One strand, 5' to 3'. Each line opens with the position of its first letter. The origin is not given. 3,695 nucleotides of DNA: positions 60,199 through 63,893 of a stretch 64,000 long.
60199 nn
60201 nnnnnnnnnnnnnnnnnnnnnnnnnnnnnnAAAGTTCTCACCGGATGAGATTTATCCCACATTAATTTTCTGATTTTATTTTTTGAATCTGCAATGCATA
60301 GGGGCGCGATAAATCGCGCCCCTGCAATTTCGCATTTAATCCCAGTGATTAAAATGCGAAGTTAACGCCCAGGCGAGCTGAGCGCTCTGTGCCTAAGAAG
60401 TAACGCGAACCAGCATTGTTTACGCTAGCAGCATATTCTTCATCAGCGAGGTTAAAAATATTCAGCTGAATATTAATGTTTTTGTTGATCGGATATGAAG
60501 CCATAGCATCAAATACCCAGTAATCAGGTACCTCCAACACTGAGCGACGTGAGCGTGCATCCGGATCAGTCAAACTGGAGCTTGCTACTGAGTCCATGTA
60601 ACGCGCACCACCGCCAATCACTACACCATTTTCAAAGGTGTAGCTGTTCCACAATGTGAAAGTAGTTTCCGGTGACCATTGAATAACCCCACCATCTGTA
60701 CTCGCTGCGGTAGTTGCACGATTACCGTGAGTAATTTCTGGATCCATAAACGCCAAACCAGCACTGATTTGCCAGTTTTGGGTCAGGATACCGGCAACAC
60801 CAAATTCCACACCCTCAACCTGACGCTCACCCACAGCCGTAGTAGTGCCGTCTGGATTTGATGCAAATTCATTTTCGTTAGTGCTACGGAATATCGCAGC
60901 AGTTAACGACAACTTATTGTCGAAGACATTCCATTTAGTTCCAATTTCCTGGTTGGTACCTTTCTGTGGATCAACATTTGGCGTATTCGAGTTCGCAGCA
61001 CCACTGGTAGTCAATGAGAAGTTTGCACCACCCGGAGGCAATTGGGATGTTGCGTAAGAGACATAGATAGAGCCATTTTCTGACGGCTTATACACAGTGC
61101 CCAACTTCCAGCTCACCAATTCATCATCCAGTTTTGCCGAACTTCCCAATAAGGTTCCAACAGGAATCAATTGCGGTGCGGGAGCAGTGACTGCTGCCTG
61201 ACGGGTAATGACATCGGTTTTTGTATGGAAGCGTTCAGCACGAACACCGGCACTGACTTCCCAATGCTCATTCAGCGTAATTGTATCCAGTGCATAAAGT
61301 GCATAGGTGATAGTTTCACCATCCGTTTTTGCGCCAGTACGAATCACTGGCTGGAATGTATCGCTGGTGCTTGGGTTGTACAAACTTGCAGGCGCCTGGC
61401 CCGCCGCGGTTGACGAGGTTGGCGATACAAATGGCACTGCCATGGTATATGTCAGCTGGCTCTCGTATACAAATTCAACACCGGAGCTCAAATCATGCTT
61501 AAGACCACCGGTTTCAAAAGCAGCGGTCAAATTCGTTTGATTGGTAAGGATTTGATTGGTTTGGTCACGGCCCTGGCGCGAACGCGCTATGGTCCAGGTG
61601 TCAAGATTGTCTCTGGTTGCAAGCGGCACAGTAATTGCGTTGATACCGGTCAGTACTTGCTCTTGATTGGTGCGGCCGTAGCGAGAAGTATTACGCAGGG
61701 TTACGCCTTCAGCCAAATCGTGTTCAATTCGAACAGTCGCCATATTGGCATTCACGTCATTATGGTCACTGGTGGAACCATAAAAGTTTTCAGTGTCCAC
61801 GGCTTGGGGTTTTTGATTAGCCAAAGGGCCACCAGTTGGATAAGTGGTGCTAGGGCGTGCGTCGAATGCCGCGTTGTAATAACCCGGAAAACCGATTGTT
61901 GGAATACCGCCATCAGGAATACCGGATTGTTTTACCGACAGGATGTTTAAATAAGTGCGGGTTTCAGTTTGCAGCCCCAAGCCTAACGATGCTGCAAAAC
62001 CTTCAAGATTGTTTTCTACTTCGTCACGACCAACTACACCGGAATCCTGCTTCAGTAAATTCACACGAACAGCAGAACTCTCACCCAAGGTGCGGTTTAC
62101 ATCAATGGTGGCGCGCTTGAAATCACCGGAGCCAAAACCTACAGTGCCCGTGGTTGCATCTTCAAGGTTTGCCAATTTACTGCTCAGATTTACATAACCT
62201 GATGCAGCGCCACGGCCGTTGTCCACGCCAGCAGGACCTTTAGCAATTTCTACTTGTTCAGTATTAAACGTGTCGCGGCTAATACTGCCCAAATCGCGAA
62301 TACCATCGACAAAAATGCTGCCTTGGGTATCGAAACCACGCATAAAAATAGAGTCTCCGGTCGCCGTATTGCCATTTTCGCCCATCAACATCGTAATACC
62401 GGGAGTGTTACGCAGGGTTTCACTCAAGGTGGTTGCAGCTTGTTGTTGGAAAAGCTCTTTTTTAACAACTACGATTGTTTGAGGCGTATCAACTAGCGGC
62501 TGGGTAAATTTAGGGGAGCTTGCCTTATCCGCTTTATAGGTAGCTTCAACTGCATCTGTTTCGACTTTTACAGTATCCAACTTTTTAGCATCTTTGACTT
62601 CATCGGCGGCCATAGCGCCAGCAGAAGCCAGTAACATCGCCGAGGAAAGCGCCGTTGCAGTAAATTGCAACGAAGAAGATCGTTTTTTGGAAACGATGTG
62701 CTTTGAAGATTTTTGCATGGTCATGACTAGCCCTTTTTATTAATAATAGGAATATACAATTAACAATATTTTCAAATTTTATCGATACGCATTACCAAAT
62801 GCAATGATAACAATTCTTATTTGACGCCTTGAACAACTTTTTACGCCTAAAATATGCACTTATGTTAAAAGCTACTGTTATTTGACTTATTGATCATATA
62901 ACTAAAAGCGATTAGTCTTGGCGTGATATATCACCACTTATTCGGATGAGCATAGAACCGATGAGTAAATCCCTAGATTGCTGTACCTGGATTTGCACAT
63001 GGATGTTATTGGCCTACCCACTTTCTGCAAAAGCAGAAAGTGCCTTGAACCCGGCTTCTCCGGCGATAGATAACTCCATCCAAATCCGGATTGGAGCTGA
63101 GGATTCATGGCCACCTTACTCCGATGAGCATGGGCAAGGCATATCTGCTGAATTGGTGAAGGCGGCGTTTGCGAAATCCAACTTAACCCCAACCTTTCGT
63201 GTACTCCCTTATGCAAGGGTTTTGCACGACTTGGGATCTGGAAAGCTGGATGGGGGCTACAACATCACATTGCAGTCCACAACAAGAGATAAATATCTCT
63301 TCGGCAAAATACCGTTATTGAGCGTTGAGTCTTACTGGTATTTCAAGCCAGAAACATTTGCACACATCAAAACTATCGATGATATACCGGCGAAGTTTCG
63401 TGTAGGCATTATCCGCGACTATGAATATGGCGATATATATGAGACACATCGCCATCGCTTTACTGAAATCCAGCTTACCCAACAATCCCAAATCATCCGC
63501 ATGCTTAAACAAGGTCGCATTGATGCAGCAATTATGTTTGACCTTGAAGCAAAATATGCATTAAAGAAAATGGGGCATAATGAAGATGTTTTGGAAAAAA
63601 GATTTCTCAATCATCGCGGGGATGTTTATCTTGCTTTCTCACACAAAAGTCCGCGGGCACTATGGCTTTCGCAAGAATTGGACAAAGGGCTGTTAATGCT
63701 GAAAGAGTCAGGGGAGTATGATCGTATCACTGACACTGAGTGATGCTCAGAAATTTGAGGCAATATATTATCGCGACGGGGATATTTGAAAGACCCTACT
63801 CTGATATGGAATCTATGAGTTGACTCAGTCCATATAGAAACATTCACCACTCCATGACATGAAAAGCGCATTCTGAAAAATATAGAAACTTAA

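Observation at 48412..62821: Fur-linked ten-gene cluster joining siderophore import, two membrane reductases and a MacAB-TolC pump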

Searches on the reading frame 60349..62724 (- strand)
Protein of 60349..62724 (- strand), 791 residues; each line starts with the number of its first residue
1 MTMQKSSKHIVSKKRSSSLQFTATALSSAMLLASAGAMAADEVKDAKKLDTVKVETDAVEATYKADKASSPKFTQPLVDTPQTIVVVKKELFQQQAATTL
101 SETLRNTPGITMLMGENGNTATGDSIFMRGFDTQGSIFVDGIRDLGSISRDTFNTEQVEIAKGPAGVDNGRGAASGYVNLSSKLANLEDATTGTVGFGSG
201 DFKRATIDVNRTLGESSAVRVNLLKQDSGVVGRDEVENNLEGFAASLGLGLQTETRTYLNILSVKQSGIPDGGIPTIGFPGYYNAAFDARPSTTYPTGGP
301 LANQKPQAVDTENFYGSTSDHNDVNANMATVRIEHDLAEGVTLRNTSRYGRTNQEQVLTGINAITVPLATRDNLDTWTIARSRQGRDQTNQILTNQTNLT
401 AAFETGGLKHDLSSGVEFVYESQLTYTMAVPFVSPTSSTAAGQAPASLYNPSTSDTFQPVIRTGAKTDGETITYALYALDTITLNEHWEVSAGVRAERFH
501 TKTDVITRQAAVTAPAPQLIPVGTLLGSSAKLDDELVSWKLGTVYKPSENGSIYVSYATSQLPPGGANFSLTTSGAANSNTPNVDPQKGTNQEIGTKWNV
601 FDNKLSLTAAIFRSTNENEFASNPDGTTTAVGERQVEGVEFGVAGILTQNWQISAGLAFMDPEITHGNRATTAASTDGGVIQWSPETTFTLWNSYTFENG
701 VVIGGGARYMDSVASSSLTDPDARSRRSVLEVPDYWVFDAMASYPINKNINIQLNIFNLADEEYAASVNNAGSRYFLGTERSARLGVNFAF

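Call 3: search_protein_families(library=pfam, proteins=[window:60349-62724:-])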
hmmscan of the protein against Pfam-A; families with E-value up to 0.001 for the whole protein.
window:60349-62724:- (791 aa): 3 families
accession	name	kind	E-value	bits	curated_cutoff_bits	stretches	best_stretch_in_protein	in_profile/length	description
PF00593.30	TonB_dep_Rec_b-barrel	-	1.9e-50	173.5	27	1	281-759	20-436/436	TonB dependent receptor-like, beta-barrel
PF07715.20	Plug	-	6e-19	69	23.9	1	77-176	2-106/107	TonB-dependent Receptor Plug Domain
PF14905.12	OMP_b-brl_3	-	4.4e-06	26.4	27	0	582-775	211-389/408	Outer membrane protein beta-barrel family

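Call 4: search_protein_families(library=ncbifam, proteins=[window:60349-62724:-])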
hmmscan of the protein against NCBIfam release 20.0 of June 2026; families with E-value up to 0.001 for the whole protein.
window:60349-62724:- (791 aa): 20 families
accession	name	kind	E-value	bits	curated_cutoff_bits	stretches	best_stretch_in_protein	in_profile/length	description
NF007349.0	PRK09840.1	equivalog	4.3e-243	808.7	686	1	13-791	4-760/760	catecholate siderophore receptor Fiu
TIGR01783.1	TonB-siderophor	subfamily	3.7e-72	243.9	223.5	1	79-791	1-649/649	TonB-dependent siderophore receptor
NF047944.1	FoxamRcptFoxA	equivalog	1.3e-36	126.2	1300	1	21-791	4-697/697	ferrioxamine B receptor FoxA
NF007465.0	PRK10044.1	equivalog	2e-35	122.2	803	1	21-783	19-718/726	ferrichrome porin FhuA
NF010651.0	PRK14050.1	equivalog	2.4e-34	118.5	884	1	18-769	10-709/730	TonB-dependent siderophore receptor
TIGR01785.1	TonB-hemin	subfamily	9.8e-27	93.7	316.85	2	376-791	273-677/677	TonB-dependent heme/hemoglobin receptor family protein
NF010650.0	PRK14049.1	equivalog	2.5e-26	92.1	904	2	306-773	284-712/729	ferrioxamine B receptor precursor protein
NF007447.0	PRK10003.1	equivalog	6.7e-26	90.8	666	2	473-791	450-727/727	ferric-rhodotorulic acid/ferric-coprogen receptor FhuE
TIGR01786.1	TonB-hemlactrns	subfamily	1.1e-24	86.8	323.75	2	359-791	320-719/719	TonB-dependent hemoglobin/transferrin/lactoferrin family receptor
NF049960.1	siderphRecptFauA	equivalog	4e-23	81.7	900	2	577-785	515-721/727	TonB-dependent alcaligin siderophore receptor FauA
TIGR01779.1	TonB-B12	equivalog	2.3e-14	52.9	599.7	2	72-227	37-198/614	TonB-dependent vitamin B12 receptor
NF010010.0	PRK13483.1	equivalog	6.1e-09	34.4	927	1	588-779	473-656/660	ligand-gated channel protein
NF007926.1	PRK10641.1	equivalog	1.2e-08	34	836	1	70-220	34-189/617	TonB-dependent vitamin B12 receptor BtuB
NF053590.1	TonB_dep_TOL0244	equivalog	1.7e-08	33.6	645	1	581-766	409-582/604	TOL_0244 family TonB-dependent receptor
NF050067.1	TonBEntbctnRecCfrA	equivalog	1.2e-06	27.2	1200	1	68-152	31-115/698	TonB-dependent ferric enterobactin receptor CfrA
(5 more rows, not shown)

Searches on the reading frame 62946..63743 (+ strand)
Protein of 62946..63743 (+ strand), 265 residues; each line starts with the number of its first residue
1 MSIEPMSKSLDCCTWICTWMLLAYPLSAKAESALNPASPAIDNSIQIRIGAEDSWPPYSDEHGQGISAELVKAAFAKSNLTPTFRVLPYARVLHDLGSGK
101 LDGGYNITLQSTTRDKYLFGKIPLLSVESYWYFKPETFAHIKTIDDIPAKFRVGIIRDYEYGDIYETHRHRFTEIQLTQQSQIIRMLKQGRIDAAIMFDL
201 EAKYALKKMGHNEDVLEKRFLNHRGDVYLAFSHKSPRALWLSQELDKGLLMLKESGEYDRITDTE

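Call 35: search_protein_families(library=pfam, proteins=[window:62946-63743:+], max_evalue=0.00001)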
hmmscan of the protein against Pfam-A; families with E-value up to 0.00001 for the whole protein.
window:62946-63743:+ (265 aa): 1 family
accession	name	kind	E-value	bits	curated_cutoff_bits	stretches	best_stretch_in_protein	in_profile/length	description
PF00497.25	SBP_bac_3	-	2.4e-09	37.5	26.4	0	47-117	1-75/132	Bacterial extracellular solute-binding proteins, family 3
